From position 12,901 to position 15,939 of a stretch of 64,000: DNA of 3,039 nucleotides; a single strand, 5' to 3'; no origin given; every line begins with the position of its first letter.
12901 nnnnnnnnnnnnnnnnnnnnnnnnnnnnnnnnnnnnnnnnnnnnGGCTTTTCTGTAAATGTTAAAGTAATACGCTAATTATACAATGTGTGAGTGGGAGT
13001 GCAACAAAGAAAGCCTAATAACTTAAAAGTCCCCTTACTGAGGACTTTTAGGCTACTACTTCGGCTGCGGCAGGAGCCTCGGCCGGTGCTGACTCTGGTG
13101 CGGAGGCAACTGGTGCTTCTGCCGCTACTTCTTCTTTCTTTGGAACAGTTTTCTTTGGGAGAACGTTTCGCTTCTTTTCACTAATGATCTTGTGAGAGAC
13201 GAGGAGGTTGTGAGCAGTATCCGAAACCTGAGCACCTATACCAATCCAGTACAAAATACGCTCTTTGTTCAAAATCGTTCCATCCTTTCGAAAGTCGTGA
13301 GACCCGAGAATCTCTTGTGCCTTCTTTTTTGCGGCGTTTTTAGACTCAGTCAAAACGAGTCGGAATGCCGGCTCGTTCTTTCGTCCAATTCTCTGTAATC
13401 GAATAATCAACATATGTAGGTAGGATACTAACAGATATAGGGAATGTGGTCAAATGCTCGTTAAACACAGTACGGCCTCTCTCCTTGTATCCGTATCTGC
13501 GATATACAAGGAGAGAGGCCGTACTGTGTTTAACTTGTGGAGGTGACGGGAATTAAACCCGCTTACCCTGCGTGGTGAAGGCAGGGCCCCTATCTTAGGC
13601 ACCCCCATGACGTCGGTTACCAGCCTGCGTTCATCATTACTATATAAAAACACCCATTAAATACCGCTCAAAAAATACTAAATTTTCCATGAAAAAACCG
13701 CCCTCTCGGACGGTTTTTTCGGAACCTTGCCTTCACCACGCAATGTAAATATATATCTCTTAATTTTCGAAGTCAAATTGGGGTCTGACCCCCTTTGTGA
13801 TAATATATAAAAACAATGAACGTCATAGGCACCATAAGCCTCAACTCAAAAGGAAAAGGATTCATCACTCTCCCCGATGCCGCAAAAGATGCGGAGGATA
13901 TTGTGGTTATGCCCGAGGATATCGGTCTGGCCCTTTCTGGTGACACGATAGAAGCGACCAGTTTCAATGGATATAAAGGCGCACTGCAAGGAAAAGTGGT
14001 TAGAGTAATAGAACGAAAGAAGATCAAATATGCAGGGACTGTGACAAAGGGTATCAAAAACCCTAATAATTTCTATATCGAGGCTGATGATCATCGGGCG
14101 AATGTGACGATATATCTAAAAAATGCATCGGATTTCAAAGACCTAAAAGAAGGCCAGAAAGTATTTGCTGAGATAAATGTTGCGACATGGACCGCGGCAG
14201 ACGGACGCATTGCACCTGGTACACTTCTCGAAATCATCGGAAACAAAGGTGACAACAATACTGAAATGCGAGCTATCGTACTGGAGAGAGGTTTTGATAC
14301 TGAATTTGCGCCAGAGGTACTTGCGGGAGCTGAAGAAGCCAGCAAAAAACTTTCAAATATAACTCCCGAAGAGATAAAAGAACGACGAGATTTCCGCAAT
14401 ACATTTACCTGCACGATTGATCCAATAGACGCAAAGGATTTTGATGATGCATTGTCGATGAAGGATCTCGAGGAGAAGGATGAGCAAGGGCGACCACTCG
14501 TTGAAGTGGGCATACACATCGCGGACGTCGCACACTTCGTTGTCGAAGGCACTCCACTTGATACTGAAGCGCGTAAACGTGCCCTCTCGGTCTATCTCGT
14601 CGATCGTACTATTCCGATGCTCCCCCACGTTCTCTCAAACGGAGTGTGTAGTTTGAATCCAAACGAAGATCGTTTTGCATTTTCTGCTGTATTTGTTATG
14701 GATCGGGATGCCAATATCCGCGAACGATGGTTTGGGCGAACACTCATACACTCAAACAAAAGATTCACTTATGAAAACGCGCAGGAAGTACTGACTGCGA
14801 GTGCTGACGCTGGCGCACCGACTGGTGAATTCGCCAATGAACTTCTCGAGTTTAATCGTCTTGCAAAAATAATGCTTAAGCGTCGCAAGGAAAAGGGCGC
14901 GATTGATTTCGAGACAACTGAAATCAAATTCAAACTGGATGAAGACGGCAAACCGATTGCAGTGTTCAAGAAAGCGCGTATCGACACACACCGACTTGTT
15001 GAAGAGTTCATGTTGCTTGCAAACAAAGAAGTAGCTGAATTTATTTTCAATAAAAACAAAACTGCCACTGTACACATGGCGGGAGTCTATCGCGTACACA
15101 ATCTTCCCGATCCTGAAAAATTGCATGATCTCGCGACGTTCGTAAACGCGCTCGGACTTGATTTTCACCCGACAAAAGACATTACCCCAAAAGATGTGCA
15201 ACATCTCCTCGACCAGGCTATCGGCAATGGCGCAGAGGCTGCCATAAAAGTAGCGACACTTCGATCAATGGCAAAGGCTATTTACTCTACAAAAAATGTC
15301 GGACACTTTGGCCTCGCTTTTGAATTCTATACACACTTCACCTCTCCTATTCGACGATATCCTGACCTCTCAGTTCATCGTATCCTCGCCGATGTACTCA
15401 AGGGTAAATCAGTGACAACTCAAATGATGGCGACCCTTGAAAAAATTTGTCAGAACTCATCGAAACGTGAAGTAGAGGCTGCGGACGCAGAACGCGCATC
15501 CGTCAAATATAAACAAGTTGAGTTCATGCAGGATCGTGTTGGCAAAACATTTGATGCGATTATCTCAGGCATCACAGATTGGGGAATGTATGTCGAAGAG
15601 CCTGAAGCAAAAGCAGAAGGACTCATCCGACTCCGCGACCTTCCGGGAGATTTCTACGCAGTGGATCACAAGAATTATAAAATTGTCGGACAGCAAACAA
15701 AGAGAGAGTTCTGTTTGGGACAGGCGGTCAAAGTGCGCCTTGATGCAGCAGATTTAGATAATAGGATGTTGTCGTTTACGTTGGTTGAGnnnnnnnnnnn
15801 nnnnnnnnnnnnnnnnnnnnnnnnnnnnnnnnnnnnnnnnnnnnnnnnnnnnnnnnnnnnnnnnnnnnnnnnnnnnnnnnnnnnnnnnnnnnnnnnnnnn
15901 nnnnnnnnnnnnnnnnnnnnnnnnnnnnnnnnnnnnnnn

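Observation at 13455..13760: Highly structured 400-bp intergenic region between rpsP and rnr: a perfect 31-bp hairpin plus a 184-nt domain closed by a 15-bp helix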

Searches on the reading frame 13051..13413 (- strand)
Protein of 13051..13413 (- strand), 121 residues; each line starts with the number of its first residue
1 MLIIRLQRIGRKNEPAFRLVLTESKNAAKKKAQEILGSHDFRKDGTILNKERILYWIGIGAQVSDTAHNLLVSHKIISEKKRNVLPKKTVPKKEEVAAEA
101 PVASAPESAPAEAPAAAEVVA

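Call 46: find_homologous_proteins(query=window:13051-13413:-, max_evalue=1e-20)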
Query window:13051-13413:- (121 aa): 513 proteins with E <= 1e-20 among 947 candidates; the best 120 are listed.
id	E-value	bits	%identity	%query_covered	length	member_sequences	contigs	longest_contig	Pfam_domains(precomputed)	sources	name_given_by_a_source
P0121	2.8e-69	248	100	100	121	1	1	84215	PF00886.25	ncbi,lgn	-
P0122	9.6e-50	185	88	77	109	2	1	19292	PF00886.25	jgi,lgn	jgi:small subunit ribosomal protein S16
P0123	5.2e-48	179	86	77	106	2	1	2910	PF00886.25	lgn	-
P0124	6.0e-48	179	84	83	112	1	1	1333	PF00886.25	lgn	-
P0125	1.9e-46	174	76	97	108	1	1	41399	PF00886.25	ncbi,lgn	ncbi:MAG: 30S ribosomal protein S16 [Patescibacteria group bacterium]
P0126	4.9e-46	173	80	87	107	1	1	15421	PF00886.25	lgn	-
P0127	7.6e-45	169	83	77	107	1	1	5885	PF00886.25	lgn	-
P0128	5.0e-44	167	84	74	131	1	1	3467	PF00886.25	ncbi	-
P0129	2.7e-42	161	83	74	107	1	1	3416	PF00886.25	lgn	-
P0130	1.0e-41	159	75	92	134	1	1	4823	PF00886.25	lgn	-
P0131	1.9e-41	158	71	77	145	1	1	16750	PF00886.25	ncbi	-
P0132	2.1e-41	158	81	74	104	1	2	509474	PF00886.25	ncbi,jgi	ncbi:MAG: hypothetical protein RL094_318 [Candidatus Parcubacteria bacterium]|jgi:small subunit ribo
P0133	3.4e-41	158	74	77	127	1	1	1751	PF00886.25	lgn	-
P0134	4.6e-41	157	74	77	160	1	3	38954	PF00886.25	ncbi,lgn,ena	-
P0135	4.9e-41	157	76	76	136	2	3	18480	PF00886.25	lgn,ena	-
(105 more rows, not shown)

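Call 47: find_encoding_contigs(protein=P0122, flank=3500, max_places=3)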
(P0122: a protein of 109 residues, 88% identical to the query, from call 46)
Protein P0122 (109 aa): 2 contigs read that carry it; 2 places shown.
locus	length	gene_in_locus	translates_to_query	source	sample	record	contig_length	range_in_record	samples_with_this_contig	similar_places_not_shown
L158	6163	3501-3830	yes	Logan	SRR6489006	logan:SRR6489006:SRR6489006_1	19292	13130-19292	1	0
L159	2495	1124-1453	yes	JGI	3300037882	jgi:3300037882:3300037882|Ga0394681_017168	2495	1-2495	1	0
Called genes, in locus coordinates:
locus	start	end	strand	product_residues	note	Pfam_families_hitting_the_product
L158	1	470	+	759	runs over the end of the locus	PF00005:ABC_tran (faint), PF02463:SMC_N, PF13175:AAA_15, PF13476:AAA_23, PF13304:AAA_21 (weak)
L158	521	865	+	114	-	-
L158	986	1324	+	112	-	PF04020:Phage_holin_4_2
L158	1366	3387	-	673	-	PF08206:OB_RNB (weak), PF17876:CSD2, PF00773:RNB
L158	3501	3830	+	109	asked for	PF00886:Ribosomal_S16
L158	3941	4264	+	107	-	PF13083:KH_KhpA-B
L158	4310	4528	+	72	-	PF04070:DUF378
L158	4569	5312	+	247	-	PF01746:tRNA_m1G_MT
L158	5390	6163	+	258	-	?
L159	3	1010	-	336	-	?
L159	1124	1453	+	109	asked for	PF00886:Ribosomal_S16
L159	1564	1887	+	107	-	PF13083:KH_KhpA-B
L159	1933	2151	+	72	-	PF04070:DUF378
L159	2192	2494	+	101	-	?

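Call 48: find_encoding_contigs(protein=P0128, flank=3500, max_places=3)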
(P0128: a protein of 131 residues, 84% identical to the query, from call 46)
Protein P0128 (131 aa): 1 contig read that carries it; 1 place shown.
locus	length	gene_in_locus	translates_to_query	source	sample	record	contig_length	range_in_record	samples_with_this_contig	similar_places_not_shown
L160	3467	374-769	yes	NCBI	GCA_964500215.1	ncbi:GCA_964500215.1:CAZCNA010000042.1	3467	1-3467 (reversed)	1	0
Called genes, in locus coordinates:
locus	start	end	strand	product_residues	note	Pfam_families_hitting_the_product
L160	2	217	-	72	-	?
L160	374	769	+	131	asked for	PF00886:Ribosomal_S16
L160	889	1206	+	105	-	PF13083:KH_KhpA-B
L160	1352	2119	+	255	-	PF01746:tRNA_m1G_MT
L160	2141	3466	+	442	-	?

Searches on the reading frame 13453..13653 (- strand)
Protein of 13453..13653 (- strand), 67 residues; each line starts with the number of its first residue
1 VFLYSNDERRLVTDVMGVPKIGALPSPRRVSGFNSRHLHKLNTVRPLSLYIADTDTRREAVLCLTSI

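Call 24: find_homologous_proteins(query=window:13453-13653:-, max_evalue=1)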
Query seq(67 aa): no candidate shares three 5-residue words with the query. No homologue found.

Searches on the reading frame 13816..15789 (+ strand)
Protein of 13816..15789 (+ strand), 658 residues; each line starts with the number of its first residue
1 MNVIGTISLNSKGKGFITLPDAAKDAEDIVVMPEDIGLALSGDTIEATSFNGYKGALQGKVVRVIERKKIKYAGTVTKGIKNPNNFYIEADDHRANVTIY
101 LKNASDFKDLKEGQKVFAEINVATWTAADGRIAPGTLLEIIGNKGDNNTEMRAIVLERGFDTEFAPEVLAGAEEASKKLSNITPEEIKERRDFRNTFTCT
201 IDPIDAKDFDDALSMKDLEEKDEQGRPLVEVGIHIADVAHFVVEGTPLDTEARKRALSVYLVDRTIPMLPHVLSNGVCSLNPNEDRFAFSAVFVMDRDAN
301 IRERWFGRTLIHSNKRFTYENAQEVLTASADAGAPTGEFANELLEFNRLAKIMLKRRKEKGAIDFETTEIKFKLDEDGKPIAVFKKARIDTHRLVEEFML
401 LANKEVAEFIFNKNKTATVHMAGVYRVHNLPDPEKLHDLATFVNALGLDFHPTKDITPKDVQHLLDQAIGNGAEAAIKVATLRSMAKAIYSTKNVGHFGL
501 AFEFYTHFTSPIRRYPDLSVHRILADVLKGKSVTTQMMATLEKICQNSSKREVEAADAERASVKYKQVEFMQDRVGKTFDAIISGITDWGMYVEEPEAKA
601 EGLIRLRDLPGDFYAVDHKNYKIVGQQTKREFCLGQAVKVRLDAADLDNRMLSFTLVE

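Call 11: find_related_loci(query=window:13816-15789:+, collection=genome_contigs, flank=3000)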
Query window:13816-15789:+ (658 aa) in genome_contigs; peptide patterns used: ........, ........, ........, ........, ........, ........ (x = any residue, [..] = any of these).
600 stretches matched a pattern (row limit reached: there are more); 585 encode a relative of the query (tblastn E <= 1e-3); the best 80 are kept; 80 distinct loci.
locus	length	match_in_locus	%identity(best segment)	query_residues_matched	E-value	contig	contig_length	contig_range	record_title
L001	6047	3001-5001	57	3-657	0e+0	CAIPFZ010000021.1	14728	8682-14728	uncultured bacterium isolate Loclat_bin-19408 genome assembly, contig: bin-19408:21/77, whole genome shotgun sequence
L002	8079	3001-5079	59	2-657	0e+0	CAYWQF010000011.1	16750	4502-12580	MAG TPA_asm: uncultured Candidatus Saccharibacteria bacterium isolate SRP292972_co3_134 genome assembly, contig: NODE_16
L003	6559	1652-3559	49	3-657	0e+0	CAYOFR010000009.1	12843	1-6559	MAG TPA_asm: uncultured Candidatus Saccharibacteria bacterium isolate SRP135725_co2_60 genome assembly, contig: k141_539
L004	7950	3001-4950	50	5-657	0e+0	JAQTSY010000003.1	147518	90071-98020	MAG: Candidatus Paceibacterota bacterium isolate STB_28 NODE_266_length_147518_cov_7.622976_Sandtown_B, whole genome sho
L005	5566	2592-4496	49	3-657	0e+0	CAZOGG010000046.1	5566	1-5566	MAG TPA_asm: uncultured Candidatus Saccharibacteria bacterium isolate SRP286056_co3_452 genome assembly, contig: NODE_20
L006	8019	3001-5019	46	5-657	0e+0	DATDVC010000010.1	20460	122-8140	MAG TPA_asm: Candidatus Paceibacterota bacterium isolate SMAG_U8074 k141_11062, whole genome shotgun sequence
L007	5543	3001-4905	49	3-657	0e+0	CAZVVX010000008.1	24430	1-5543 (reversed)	MAG TPA_asm: uncultured Candidatus Saccharibacteria bacterium isolate SRP133034_co1_24 genome assembly, contig: NODE_195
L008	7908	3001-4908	47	5-658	0e+0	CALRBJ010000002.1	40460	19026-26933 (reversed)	MAG: Candidatus Nomurabacteria bacterium isolate Ike-100m-20 genome assembly, contig: Ike-100-c309, whole genome shotgun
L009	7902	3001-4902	47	5-658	0e+0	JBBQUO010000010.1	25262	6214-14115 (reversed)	MAG: Candidatus Paceibacteria bacterium isolate Co_metawrap_1931 Cmw_1931_k141_28250314_length_25262_cov_8.8223, whole g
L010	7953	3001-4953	48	5-657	0e+0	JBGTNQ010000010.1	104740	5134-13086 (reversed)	MAG: Candidatus Paceibacteria bacterium isolate JTS-RE391 k141_5632900, whole genome shotgun sequence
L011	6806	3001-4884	48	5-657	0e+0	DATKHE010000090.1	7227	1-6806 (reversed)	MAG TPA_asm: Candidatus Paceibacterota bacterium isolate SMAG_U14569 k141_44564, whole genome shotgun sequence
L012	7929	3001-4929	43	25-657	4e-180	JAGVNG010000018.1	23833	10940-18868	MAG: Nanoarchaeota archaeon isolate DeMMO3_40 c_000000065908, whole genome shotgun sequence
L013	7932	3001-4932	46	5-657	1e-176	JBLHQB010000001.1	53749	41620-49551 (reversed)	MAG: Patiriisocius sp. isolate 3300055526_18 Ga0535637_0000235, whole genome shotgun sequence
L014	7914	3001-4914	45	5-657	1e-176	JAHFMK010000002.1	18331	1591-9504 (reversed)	MAG: Candidatus Kaiserbacteria bacterium isolate nzgw455 NODE_967_length_18332_cov_4.837406, whole genome shotgun sequen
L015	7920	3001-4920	45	5-657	3e-176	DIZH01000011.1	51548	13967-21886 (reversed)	MAG TPA_asm: Patescibacteria group bacterium UBA6033 UBA6033_contig_2068, whole genome shotgun sequence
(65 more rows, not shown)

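Call 15: find_homologous_proteins(query=window:13816-15789:+, max_evalue=1e-50)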
Query window:13816-15789:+ (658 aa): 8000 proteins with E <= 1e-50 among 8000 candidates; the best 120 are listed.
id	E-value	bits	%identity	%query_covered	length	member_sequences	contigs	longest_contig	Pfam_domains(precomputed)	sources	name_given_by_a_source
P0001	0.0e+0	1474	100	100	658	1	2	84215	PF00773.26,PF17876.8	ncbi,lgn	-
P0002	0.0e+0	1192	79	100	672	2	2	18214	PF17849.8,PF00575.30,PF00773.26,PF08206.18,PF17876.8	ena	-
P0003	0.0e+0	1170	78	100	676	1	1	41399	PF00773.26,PF08206.18,PF17876.8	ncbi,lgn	ncbi:MAG: ribonuclease R [Patescibacteria group bacterium]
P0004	0.0e+0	1149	77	100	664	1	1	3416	PF00773.26,PF08206.18,PF17876.8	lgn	-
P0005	0.0e+0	1141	77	100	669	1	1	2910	PF00773.26,PF08206.18,PF17876.8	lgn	-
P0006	0.0e+0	1135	75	100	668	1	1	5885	PF00575.30,PF00773.26,PF08206.18,PF17876.8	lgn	-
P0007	0.0e+0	1134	75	100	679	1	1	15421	PF00773.26,PF08206.18,PF17876.8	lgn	-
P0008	0.0e+0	1132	76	100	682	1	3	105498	PF00773.26,PF08206.18,PF17876.8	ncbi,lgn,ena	-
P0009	0.0e+0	1117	75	100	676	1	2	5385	PF00575.30,PF00773.26,PF08206.18,PF17876.8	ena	-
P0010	7.6e-292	988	66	99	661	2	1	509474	PF00575.30,PF00773.26,PF08206.18,PF17876.8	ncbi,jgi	ncbi:MAG: hypothetical protein RL094_317 [Candidatus Parcubacteria bacterium]|jgi:ribonuclease R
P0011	7.1e-271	918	63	100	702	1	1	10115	PF17849.8,PF00575.30,PF00773.26,PF17876.8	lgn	-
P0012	9.1e-271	918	62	100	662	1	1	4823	PF00575.30,PF00773.26,PF08206.18,PF17876.8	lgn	-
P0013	7.0e-254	862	61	100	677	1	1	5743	PF00773.26,PF08206.18,PF17876.8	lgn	-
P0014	1.1e-249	848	61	100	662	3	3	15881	PF00575.30,PF00773.26,PF08206.18,PF17876.8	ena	-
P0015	2.2e-249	847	61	100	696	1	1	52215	PF00773.26,PF08206.18,PF17876.8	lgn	-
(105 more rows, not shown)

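Call 16: find_encoding_contigs(protein=P0002, flank=4000, max_places=2)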
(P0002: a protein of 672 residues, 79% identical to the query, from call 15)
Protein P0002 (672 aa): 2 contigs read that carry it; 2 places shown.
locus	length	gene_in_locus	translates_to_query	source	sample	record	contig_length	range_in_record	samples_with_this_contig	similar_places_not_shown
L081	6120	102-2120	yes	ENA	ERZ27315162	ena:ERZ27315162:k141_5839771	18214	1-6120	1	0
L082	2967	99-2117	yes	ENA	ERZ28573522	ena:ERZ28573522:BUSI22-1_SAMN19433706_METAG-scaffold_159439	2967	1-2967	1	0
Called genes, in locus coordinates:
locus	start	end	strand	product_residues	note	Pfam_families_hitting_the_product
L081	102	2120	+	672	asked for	PF08206:OB_RNB (weak), PF17849:OB_Dis3 (weak), PF17876:CSD2, PF00773:RNB, PF00575:S1 (weak)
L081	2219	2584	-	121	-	-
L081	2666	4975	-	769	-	PF00005:ABC_tran (faint), PF02463:SMC_N, PF13175:AAA_15, PF13476:AAA_23, PF13304:AAA_21 (faint)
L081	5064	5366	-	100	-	-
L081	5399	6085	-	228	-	PF22935:RM44_endonuclase, PF14622:Ribonucleas_3_3, PF00636:Ribonuclease_3, PF00035:dsrm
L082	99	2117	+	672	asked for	PF08206:OB_RNB (weak), PF17849:OB_Dis3 (weak), PF17876:CSD2, PF00773:RNB, PF00575:S1 (weak)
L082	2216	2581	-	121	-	-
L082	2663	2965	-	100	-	?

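Call 17: find_encoding_contigs(protein=P0003, flank=4000, max_places=2)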
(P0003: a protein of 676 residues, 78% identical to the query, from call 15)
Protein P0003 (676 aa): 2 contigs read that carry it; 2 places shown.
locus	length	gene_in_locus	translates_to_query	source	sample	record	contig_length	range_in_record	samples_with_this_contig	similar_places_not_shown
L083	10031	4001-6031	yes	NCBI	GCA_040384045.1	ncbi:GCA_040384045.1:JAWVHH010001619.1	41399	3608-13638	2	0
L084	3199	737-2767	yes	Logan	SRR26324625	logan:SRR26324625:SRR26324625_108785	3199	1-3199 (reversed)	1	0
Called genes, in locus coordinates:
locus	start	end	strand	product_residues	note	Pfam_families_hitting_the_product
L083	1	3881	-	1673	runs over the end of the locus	PF13205:Big_5 (faint), PF13753:SWM_repeat, PF21783:YNCE (faint), PF01471:PG_binding_1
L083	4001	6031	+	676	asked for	PF08206:OB_RNB (weak), PF17876:CSD2, PF00773:RNB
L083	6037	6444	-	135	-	PF00072:Response_reg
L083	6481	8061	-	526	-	PF00989:PAS, PF13188:PAS_8 (weak), PF08448:PAS_4, PF13426:PAS_9, PF00989:PAS, PF13426:PAS_9, PF00512:HisKA, PF02518:HATPase_c, +1 more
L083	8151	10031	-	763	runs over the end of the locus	PF00005:ABC_tran (faint), PF02463:SMC_N, PF13175:AAA_15, PF13476:AAA_23, PF13304:AAA_21 (weak)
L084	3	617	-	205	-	?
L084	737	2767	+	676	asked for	PF08206:OB_RNB (weak), PF17876:CSD2, PF00773:RNB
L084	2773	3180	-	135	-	PF00072:Response_reg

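Call 18: find_encoding_contigs(protein=P0008, flank=4000, max_places=2)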
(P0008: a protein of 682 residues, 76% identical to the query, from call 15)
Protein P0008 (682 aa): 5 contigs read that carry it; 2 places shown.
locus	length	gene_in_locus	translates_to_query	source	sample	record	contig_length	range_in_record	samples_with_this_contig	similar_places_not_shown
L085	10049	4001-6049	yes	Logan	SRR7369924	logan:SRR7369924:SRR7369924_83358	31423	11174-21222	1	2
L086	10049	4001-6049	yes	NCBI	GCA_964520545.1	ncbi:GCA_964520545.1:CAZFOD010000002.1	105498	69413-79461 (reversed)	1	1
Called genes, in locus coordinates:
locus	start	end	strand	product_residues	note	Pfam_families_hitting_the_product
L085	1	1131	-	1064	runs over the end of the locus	PF04563:RNA_pol_Rpb2_1, PF04561:RNA_pol_Rpb2_2, PF04565:RNA_pol_Rpb2_3, PF10385:RNA_pol_Rpb2_45, PF00562:RNA_pol_Rpb2_6, PF04560:RNA_pol_Rpb2_7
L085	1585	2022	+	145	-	-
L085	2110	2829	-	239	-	PF01746:tRNA_m1G_MT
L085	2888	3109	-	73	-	PF04070:DUF378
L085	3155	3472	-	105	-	PF13083:KH_KhpA-B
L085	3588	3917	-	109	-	PF00886:Ribosomal_S16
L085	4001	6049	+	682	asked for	PF08206:OB_RNB, PF17876:CSD2, PF00773:RNB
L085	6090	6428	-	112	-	PF04020:Phage_holin_4_2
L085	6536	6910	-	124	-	-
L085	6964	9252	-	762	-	PF02463:SMC_N, PF13175:AAA_15, PF13476:AAA_23 (weak), PF13304:AAA_21 (faint)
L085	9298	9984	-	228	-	PF22935:RM44_endonuclase, PF14622:Ribonucleas_3_3, PF00636:Ribonuclease_3, PF00035:dsrm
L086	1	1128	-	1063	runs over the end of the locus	PF04563:RNA_pol_Rpb2_1, PF04561:RNA_pol_Rpb2_2, PF04565:RNA_pol_Rpb2_3, PF10385:RNA_pol_Rpb2_45, PF00562:RNA_pol_Rpb2_6, PF04560:RNA_pol_Rpb2_7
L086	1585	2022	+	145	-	-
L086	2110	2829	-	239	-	PF01746:tRNA_m1G_MT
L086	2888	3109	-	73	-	PF04070:DUF378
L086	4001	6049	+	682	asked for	PF08206:OB_RNB, PF17876:CSD2, PF00773:RNB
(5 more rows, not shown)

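Call 19: find_encoding_contigs(protein=P0007, flank=4000, max_places=2)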
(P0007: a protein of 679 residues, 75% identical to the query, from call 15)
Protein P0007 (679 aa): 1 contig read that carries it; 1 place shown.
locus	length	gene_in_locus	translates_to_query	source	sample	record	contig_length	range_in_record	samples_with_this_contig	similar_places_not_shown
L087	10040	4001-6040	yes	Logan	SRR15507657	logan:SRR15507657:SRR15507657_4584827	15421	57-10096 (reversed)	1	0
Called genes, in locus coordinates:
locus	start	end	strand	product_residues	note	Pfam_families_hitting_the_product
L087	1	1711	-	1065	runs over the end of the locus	PF04563:RNA_pol_Rpb2_1, PF04561:RNA_pol_Rpb2_2, PF04565:RNA_pol_Rpb2_3, PF10385:RNA_pol_Rpb2_45, PF00562:RNA_pol_Rpb2_6, PF04560:RNA_pol_Rpb2_7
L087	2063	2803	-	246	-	PF01746:tRNA_m1G_MT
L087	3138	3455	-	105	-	PF13083:KH_KhpA-B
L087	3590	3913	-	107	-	PF00886:Ribosomal_S16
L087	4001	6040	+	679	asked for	PF08206:OB_RNB (faint), PF17876:CSD2, PF00773:RNB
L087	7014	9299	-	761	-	PF00005:ABC_tran (faint), PF02463:SMC_N, PF13175:AAA_15, PF13476:AAA_23, PF13304:AAA_21 (weak)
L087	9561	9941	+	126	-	-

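Call 33: find_encoding_contigs(protein=P0001, flank=1000, max_places=3)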
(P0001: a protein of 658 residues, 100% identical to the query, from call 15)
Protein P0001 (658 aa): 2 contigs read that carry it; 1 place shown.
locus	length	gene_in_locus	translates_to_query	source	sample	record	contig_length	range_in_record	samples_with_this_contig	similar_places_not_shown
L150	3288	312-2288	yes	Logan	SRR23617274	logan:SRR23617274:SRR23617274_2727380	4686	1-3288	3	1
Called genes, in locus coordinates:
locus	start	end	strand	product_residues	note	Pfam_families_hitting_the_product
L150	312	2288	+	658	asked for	PF17876:CSD2, PF00773:RNB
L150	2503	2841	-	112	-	-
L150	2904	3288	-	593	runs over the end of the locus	?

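Call 43: find_encoding_contigs(protein=P0006, flank=3000, max_places=2)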
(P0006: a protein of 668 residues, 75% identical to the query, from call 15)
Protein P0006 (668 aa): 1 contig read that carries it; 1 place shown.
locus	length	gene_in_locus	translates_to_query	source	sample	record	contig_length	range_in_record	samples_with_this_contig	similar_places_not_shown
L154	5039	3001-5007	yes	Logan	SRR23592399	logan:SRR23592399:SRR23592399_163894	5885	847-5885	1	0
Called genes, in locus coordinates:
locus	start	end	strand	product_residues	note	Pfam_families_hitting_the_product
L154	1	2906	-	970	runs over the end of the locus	PF17957:Big_7 (weak), PF15899:BNR_6 (faint), PF15902:Sortilin-Vps10 (faint), PF01471:PG_binding_1 (weak)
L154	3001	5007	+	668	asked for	PF08206:OB_RNB, PF00575:S1 (faint), PF17876:CSD2, PF00773:RNB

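Call 44: find_encoding_contigs(protein=P0009, flank=3000, max_places=2)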
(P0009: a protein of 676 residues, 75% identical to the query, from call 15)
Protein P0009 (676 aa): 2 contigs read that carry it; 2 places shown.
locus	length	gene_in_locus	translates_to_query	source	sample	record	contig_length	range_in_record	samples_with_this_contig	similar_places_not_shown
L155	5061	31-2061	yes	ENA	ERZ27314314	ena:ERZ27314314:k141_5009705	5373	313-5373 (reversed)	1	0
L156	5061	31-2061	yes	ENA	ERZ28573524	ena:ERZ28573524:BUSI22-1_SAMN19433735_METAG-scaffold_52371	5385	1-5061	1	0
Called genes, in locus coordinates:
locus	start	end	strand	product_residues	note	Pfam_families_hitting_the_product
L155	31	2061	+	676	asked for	PF08206:OB_RNB (weak), PF17876:CSD2 (weak), PF00773:RNB, PF00575:S1 (weak)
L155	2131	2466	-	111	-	-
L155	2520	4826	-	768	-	PF00005:ABC_tran (faint), PF02463:SMC_N, PF13175:AAA_15, PF13476:AAA_23, PF13304:AAA_21 (faint), PF02463:SMC_N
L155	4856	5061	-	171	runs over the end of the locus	?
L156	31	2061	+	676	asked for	PF08206:OB_RNB (weak), PF17876:CSD2 (weak), PF00773:RNB, PF00575:S1 (weak)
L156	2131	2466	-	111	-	-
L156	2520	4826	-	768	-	PF00005:ABC_tran (faint), PF02463:SMC_N, PF13175:AAA_15, PF13476:AAA_23, PF13304:AAA_21 (faint), PF02463:SMC_N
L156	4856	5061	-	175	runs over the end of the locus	?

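Call 45: find_encoding_contigs(protein=P0004, flank=3000, max_places=2)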
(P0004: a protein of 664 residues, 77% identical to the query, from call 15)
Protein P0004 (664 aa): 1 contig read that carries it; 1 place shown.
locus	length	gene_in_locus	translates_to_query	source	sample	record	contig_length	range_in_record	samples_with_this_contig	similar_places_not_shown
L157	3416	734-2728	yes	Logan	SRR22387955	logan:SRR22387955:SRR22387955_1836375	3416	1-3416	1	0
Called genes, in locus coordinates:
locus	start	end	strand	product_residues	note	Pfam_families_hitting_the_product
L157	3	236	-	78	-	?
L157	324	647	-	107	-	PF00886:Ribosomal_S16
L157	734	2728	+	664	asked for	PF08206:OB_RNB (weak), PF17876:CSD2, PF00773:RNB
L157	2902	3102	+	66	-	-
